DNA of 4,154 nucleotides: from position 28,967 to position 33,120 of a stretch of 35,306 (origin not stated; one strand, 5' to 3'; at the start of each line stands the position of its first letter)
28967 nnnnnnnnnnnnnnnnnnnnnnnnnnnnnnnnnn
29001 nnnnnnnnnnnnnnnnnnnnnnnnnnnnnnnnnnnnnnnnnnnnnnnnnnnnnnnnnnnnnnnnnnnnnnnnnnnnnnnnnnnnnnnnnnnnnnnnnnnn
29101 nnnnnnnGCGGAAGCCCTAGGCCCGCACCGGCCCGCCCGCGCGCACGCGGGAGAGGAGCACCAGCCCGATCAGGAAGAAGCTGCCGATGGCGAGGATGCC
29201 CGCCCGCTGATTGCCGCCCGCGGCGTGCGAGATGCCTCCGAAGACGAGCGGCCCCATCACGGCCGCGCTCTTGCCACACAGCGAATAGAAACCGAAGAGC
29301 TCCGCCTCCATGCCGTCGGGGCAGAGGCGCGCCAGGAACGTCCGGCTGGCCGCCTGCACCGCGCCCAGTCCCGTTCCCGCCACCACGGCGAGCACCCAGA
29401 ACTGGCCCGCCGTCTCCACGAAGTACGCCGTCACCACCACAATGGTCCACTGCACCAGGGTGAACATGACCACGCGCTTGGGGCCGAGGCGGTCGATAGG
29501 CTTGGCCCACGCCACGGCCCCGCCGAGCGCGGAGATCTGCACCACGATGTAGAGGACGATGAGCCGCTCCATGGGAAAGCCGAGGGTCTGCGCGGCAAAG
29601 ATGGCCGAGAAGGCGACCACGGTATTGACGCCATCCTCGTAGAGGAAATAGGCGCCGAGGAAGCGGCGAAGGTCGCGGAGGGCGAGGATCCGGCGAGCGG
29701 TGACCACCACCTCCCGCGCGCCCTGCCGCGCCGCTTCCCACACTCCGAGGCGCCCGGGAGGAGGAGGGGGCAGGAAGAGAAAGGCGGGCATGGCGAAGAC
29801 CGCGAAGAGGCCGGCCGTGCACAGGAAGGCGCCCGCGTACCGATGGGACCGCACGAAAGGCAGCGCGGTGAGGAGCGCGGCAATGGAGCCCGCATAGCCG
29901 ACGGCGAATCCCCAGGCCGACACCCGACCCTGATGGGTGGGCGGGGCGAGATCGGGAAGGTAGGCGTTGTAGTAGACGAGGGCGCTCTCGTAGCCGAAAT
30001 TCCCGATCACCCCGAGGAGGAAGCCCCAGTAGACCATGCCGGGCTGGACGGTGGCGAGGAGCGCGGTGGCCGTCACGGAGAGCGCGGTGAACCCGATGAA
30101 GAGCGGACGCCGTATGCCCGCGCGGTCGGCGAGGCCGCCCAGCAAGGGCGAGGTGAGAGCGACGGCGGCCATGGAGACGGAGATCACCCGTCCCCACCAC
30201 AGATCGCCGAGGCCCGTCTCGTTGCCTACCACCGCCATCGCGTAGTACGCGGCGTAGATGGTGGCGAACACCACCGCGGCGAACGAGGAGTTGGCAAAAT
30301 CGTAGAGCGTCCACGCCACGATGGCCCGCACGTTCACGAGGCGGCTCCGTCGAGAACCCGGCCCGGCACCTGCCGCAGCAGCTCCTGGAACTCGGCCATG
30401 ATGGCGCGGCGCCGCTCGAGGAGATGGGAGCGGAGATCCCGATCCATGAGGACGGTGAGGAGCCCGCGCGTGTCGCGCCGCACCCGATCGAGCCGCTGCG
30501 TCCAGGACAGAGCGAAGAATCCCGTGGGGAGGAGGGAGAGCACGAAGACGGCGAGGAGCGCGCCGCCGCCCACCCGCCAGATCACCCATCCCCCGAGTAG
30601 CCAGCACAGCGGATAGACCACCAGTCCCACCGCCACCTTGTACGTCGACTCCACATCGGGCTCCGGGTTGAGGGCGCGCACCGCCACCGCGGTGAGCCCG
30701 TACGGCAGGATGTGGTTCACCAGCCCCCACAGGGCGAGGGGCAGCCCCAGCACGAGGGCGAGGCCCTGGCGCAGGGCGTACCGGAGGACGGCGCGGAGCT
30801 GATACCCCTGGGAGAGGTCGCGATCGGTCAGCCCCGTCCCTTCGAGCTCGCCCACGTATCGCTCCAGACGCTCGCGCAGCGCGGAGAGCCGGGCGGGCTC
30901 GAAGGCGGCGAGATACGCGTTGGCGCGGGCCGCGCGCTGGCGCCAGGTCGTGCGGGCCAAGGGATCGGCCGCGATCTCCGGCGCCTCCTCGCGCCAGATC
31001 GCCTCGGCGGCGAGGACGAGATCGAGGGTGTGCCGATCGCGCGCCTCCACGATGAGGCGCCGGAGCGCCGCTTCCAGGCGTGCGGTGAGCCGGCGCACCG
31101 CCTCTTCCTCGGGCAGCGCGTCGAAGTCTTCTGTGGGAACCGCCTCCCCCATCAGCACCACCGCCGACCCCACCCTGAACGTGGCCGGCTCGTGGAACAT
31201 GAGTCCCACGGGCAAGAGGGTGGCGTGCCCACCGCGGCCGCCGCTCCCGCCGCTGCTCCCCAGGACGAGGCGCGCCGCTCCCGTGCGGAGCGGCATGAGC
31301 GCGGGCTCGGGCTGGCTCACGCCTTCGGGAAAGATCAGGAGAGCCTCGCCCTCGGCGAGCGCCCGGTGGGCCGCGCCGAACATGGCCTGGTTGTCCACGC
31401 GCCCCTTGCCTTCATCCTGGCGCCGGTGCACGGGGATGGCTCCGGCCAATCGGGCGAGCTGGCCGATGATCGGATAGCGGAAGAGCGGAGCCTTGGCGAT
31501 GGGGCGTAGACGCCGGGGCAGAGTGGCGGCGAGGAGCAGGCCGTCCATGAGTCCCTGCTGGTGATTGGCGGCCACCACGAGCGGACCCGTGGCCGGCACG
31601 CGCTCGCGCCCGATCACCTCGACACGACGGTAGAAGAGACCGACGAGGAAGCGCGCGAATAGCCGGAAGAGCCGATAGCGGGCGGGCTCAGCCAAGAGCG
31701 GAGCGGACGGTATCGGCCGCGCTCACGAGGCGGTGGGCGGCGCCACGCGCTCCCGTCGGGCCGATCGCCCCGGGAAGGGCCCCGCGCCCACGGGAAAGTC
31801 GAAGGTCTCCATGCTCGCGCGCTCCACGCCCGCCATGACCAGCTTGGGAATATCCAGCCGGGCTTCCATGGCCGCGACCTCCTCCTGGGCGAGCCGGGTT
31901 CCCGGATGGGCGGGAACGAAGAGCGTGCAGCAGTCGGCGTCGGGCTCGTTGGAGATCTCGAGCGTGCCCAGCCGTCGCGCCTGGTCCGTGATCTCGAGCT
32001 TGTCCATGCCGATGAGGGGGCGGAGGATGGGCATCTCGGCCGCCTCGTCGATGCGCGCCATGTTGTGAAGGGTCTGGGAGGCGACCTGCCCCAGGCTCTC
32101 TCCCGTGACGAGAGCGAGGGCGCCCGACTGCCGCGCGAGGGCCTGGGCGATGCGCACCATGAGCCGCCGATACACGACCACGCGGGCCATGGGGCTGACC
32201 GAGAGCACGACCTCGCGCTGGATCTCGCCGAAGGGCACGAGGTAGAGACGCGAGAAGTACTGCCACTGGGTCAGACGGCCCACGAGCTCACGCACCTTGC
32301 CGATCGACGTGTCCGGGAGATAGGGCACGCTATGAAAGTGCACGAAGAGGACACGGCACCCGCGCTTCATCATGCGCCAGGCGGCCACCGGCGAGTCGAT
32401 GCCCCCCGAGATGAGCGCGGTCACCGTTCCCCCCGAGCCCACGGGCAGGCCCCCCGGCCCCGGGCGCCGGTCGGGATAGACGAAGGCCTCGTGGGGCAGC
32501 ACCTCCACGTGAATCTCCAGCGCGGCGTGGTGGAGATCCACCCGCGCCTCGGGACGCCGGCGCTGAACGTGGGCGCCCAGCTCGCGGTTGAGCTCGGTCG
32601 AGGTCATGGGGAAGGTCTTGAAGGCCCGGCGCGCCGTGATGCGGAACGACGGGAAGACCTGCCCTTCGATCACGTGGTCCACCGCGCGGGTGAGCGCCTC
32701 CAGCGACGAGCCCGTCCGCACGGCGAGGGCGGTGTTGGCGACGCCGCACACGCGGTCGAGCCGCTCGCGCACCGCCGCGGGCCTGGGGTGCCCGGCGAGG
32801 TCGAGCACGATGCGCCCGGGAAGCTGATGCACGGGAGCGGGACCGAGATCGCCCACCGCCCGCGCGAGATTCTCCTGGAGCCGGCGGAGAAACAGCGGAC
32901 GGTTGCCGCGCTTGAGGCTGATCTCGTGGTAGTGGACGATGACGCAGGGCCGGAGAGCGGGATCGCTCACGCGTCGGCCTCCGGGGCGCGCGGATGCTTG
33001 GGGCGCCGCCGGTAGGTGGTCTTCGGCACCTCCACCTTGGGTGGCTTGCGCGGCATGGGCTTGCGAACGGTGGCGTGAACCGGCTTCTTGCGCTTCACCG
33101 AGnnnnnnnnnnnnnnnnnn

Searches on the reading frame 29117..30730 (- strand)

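Call 3: search_protein_families(library=pfam, proteins=[window:29117-30730:-], max_evalue=0.01)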
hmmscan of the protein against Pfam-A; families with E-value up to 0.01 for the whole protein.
window:29117-30730:- (537 aa): 3 families
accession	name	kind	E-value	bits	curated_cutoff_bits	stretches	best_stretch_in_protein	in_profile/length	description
PF11700.14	ATG22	-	1.3e-52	179.6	24.1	1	183-529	77-472/482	Vacuole effluxer Atg22 like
PF07690.21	MFS_1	-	1.5e-23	83.8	33.4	2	152-408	6-258/347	Major Facilitator Superfamily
PF12832.13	MFS_1_like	-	7.6e-07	28.9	25.2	1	179-488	36-348/373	MFS_1 like family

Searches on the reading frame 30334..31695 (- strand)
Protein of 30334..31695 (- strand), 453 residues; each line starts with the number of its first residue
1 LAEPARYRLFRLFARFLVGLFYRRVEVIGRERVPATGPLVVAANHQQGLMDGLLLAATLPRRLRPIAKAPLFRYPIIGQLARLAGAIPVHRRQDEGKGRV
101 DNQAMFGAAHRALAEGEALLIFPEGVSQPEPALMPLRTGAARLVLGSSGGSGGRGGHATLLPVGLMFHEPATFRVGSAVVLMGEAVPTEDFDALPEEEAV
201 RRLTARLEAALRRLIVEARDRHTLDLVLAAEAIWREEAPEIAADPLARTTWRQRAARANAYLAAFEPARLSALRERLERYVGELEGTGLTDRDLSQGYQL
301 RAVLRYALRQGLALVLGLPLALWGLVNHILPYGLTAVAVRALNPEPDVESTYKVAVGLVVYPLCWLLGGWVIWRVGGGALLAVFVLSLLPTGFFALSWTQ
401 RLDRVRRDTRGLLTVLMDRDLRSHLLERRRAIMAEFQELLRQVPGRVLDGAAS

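Call 67: search_protein_families(library=pfam, proteins=[window:30334-31695:-], max_evalue=0.0001)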
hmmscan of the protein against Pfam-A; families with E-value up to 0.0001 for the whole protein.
window:30334-31695:- (453 aa): 1 family
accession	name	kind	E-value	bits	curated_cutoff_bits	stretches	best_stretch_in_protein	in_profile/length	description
PF01553.26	Acyltransferase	-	1.6e-22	80.2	23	1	24-147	1-122/132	Acyltransferase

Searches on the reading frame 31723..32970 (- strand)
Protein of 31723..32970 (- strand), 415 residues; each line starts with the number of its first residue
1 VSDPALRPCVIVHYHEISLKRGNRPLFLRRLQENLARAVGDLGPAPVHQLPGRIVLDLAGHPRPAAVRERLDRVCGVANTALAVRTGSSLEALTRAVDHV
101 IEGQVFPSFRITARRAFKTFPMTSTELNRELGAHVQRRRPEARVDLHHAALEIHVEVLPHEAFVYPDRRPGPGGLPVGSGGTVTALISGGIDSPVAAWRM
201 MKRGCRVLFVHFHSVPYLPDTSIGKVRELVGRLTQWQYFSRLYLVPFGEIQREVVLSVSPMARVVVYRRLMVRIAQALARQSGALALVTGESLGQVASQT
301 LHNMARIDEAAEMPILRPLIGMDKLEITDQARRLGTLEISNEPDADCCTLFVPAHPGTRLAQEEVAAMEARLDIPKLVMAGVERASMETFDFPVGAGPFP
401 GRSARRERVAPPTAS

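Call 67: search_protein_families(library=pfam, proteins=[window:31723-32970:-], max_evalue=0.0001)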
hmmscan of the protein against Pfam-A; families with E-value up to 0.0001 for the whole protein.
window:31723-32970:- (415 aa): 4 families
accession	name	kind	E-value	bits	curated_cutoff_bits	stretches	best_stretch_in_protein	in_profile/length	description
PF02568.20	ThiI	-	3.2e-65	219.9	20.5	1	178-373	1-196/197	Thiamine biosynthesis protein (ThiI)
PF22025.1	ThiI_fer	-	3.2e-13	50.3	25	1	10-79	2-70/72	ThiI ferredoxin-like domain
PF02926.22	THUMP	-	1.8e-12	48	20.6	1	89-165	3-82/84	THUMP domain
PF06508.19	QueC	-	8.2e-05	22.6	22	0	185-213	4-32/210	Queuosine biosynthesis protein QueC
